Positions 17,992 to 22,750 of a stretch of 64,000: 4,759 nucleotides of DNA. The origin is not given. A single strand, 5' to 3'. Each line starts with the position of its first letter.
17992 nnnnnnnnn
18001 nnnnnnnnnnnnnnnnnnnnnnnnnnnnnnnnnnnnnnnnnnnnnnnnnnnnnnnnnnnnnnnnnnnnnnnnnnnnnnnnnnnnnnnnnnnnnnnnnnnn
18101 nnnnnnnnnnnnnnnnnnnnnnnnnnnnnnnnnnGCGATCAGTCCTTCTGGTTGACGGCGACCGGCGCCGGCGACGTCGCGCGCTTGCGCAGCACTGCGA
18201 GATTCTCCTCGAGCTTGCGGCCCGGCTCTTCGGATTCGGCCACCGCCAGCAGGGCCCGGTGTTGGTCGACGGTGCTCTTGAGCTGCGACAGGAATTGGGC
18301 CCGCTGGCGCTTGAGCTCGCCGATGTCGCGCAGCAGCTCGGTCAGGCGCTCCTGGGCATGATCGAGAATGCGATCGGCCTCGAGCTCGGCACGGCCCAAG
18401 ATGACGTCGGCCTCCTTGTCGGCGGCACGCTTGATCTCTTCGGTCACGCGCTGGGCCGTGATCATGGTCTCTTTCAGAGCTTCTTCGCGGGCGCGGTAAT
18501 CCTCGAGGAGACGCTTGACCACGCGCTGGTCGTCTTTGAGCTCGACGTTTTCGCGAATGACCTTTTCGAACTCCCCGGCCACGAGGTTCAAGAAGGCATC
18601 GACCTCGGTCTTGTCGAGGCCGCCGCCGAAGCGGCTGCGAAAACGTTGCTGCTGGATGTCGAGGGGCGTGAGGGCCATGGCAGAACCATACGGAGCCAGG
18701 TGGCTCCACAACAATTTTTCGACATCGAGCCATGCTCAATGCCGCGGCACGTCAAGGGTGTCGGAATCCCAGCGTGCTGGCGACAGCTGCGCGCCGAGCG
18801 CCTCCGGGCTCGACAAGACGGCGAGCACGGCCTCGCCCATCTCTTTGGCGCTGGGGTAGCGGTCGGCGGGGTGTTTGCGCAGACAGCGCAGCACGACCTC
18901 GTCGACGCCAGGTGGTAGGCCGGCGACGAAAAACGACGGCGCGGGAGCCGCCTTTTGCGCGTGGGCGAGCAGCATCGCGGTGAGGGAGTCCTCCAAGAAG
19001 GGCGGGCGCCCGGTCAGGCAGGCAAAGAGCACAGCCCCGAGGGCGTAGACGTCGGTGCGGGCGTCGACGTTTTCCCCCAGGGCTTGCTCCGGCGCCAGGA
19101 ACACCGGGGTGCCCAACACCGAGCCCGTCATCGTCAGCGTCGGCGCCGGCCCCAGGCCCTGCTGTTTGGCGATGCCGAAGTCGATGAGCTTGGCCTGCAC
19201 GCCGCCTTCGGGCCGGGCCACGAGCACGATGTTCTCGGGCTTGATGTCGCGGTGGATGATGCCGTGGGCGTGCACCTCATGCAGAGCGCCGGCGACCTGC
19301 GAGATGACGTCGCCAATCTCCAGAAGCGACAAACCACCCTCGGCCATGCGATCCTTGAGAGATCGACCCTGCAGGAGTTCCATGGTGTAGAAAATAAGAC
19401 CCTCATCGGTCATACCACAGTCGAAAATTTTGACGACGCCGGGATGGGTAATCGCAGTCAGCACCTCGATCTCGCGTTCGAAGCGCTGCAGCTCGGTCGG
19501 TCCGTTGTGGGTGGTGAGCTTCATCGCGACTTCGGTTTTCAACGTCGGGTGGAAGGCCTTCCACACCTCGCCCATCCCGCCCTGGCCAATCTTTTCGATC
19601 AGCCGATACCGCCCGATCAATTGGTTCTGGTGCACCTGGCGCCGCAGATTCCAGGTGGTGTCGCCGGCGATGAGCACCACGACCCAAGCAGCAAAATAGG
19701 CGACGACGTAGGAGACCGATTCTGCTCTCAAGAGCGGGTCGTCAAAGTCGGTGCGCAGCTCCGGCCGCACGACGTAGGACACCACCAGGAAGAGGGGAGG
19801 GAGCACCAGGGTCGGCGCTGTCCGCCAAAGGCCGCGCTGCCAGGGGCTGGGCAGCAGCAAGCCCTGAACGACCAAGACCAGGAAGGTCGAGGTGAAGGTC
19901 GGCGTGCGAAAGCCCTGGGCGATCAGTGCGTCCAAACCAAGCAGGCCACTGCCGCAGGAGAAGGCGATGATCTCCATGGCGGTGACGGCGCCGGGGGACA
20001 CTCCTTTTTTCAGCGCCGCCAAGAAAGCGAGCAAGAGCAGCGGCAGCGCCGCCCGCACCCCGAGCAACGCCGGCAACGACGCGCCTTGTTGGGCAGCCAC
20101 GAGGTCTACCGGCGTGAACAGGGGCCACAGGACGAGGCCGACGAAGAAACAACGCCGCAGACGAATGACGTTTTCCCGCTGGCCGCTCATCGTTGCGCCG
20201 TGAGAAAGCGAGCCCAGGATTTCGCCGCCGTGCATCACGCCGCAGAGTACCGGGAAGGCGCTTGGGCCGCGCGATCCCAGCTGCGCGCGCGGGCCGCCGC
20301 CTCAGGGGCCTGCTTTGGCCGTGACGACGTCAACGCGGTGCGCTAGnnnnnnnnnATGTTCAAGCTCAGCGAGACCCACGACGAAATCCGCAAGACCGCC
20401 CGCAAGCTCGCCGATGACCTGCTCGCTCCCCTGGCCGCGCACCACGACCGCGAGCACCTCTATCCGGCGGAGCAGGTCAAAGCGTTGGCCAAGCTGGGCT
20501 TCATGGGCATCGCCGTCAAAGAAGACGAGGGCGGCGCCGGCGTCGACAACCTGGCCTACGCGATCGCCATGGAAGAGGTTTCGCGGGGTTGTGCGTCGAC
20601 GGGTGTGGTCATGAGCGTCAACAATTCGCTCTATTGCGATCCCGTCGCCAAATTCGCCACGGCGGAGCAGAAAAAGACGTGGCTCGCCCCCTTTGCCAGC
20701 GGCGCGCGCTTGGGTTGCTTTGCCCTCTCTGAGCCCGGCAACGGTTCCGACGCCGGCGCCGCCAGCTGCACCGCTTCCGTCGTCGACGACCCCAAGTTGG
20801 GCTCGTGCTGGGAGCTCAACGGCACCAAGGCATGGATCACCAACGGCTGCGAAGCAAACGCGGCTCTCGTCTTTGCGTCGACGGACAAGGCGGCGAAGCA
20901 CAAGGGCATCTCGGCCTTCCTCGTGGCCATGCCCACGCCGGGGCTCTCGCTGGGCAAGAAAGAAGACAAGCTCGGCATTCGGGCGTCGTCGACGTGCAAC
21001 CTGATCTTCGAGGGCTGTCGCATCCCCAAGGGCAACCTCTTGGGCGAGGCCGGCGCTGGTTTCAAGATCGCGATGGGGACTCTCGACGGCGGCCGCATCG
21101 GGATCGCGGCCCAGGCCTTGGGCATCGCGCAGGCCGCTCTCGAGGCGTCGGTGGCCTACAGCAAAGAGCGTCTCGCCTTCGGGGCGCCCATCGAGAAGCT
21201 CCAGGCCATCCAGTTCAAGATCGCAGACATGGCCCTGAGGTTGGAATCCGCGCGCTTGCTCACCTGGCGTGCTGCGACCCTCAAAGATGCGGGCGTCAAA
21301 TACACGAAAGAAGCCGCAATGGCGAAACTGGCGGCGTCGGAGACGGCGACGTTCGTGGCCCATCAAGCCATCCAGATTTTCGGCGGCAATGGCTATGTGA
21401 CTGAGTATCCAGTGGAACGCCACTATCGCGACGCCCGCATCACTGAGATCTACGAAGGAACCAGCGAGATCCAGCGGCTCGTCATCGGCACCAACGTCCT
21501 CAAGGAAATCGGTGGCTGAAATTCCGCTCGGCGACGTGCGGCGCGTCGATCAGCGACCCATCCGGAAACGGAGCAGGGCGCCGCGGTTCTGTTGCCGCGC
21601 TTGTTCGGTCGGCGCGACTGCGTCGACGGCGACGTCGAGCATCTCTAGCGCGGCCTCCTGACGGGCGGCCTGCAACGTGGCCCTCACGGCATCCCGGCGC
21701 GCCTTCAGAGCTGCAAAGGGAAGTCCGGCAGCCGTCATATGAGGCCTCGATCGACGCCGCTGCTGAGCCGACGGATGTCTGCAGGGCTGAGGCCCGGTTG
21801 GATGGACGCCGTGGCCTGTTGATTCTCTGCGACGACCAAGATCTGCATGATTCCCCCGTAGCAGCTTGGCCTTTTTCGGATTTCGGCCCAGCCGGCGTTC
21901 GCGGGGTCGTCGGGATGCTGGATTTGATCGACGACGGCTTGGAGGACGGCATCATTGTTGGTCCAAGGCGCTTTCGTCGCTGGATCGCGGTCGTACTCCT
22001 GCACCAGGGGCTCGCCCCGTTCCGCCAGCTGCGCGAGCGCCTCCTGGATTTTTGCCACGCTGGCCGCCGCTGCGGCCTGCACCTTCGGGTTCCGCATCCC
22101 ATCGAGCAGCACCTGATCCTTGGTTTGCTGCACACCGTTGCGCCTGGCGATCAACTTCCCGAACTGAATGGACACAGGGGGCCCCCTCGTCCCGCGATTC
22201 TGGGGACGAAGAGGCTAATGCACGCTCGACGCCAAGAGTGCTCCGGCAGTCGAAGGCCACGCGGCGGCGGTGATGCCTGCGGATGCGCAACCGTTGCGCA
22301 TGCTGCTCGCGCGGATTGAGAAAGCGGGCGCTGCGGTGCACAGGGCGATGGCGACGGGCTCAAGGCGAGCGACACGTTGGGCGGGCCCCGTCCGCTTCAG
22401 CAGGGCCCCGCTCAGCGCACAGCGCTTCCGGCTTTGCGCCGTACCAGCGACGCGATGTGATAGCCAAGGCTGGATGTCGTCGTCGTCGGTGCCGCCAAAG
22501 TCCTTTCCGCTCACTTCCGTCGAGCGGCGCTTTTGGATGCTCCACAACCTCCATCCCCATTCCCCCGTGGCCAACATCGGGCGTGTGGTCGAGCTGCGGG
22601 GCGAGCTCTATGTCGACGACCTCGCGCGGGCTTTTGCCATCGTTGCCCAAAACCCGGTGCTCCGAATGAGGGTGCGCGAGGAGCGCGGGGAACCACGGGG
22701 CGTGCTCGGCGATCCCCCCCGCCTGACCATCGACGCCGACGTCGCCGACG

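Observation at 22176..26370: Isolated single-module NRPS (C-A-T-TE) with a long palindrome-bearing leader and slightly atypical codon usage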

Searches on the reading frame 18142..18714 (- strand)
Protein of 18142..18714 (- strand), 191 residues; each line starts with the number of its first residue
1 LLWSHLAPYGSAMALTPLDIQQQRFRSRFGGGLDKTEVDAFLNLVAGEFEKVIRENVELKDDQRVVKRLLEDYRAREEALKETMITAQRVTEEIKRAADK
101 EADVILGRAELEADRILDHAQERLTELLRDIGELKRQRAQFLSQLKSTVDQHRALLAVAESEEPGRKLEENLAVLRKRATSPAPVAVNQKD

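Call 10: search_protein_families(library=pfam, proteins=[window:18142-18714:-], max_evalue=0.001)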
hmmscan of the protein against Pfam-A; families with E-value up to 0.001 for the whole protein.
window:18142-18714:- (191 aa): 1 family
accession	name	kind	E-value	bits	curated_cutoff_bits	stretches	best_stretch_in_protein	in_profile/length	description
PF05103.18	DivIVA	-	4e-37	127.6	28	1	15-146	1-131/131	DivIVA protein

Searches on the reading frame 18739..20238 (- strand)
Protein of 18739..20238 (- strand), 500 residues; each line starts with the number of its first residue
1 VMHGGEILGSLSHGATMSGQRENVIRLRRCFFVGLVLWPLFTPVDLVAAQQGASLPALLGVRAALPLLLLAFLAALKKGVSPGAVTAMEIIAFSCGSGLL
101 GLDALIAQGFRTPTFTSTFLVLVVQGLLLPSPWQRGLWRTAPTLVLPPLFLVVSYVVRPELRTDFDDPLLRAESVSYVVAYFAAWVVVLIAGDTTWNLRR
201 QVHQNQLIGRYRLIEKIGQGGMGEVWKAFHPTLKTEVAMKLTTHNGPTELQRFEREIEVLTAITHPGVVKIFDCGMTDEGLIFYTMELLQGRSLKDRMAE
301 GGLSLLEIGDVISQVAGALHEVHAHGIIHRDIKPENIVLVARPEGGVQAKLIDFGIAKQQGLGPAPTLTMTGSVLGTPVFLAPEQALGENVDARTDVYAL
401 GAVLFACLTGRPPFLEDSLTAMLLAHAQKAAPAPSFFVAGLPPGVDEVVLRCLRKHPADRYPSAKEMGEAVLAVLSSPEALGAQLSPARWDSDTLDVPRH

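Call 10: search_protein_families(library=pfam, proteins=[window:18739-20238:-], max_evalue=0.001)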
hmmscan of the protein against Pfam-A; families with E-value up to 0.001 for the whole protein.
window:18739-20238:- (500 aa): 5 families
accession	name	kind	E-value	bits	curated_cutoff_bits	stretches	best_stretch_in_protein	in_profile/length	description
PF00069.31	Pkinase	-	2.3e-42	145.6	31.7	1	211-461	1-252/263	Protein kinase domain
PF07714.23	PK_Tyr_Ser-Thr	-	6.8e-25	88.3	23.1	1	213-463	3-250/258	Protein tyrosine and serine/threonine kinase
PF17667.7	Pkinase_fungal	-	0.00038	19.7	24.1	1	318-390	298-369/387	Fungal protein kinase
PF03109.22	ABC1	-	0.00057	19.5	22.9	1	251-359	118-216/244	ABC1 atypical kinase-like domain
PF06293.20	Kdo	-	0.0007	19.5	21.3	0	310-357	122-169/207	Lipopolysaccharide kinase (Kdo/WaaP) family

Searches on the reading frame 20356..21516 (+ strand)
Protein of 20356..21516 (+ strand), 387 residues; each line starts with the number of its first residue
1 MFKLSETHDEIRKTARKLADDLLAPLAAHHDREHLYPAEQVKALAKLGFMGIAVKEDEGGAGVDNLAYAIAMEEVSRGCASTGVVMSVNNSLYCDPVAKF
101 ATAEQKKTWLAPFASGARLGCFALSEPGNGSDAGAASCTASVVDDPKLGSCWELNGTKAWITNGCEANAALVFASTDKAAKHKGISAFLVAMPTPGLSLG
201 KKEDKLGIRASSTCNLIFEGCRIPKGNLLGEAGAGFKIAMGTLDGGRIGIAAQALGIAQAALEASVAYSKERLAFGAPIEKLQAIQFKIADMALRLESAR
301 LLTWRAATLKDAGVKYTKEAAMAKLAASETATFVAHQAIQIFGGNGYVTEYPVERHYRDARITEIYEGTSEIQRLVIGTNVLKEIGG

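Call 10: search_protein_families(library=pfam, proteins=[window:20356-21516:+], max_evalue=0.001)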
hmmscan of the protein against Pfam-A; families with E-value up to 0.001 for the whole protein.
window:20356-21516:+ (387 aa): 4 families
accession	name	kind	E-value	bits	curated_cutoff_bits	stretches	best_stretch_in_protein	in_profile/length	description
PF00441.29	Acyl-CoA_dh_1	-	4.3e-52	176.7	22.4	1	233-381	1-149/150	Acyl-CoA dehydrogenase, C-terminal domain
PF02771.21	Acyl-CoA_dh_N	-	2.9e-35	121.5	22.9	1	5-116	1-112/113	Acyl-CoA dehydrogenase, N-terminal domain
PF08028.16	Acyl-CoA_dh_2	-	1.1e-25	90.9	22.7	1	248-370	1-133/134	Acyl-CoA dehydrogenase, C-terminal domain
PF02770.24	Acyl-CoA_dh_M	-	2.1e-23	82.7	33.3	1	121-221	1-97/97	Acyl-CoA dehydrogenase, middle domain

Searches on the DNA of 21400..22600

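Call 71: search_rna_families(source=window, start=21400, end=22600, threshold=evalue, max_evalue=1)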
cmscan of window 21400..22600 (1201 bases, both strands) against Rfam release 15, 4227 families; matches with E-value up to 1: 1.
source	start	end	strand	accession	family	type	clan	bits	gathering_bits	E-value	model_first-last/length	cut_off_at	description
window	21635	21715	-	RF02250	Six3os1_5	Gene; lncRNA;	-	13.7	50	0.39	1-272/272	no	Six3os1 conserved region 5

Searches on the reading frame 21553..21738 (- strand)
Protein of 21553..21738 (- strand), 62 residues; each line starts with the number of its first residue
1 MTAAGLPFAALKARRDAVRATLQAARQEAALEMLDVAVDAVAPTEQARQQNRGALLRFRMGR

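Call 10: search_protein_families(library=pfam, proteins=[window:21553-21738:-], max_evalue=0.001)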
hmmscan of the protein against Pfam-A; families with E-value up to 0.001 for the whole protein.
window:21553-21738:- (62 aa): 0 families

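Call 48: search_protein_families(library=ncbifam, proteins=[window:21553-21738:-], max_evalue=0.01)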
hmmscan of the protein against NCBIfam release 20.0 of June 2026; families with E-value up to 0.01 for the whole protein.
window:21553-21738:- (62 aa): 0 families
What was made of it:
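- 21550..21738 (-): 62-aa ORF whose start overlaps the stop of the 146-aa ORF (ATGA). No family hit (calls 10, 48).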

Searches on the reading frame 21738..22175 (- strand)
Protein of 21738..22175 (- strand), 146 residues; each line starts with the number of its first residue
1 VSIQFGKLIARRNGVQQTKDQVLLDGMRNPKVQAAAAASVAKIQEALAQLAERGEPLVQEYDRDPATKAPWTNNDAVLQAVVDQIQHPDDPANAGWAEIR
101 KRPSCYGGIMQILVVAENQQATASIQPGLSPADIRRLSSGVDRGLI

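Call 10: search_protein_families(library=pfam, proteins=[window:21738-22175:-], max_evalue=0.001)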
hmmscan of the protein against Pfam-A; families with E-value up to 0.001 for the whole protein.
window:21738-22175:- (146 aa): 0 families

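Call 48: search_protein_families(library=ncbifam, proteins=[window:21738-22175:-], max_evalue=0.01)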
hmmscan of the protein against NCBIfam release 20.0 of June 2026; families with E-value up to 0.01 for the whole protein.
window:21738-22175:- (146 aa): 0 families
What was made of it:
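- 21735..22175 (-): 146-aa ORF of unknown function, divergent from the NRPS. No Pfam or NCBIfam hit (calls 10, 48).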

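Call 57: find_homologous_proteins(query=window:21738-22175:-, max_evalue=0.001)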
Query window:21738-22175:- (146 aa): 1 proteins with E <= 0.001 among 88 candidates.
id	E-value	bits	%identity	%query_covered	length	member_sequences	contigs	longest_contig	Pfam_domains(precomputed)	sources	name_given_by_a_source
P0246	2.5e-88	311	100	100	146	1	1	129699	-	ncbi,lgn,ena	-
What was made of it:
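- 21735..22175 (-): Only a self-hit among 5.8 billion proteins (call 57).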
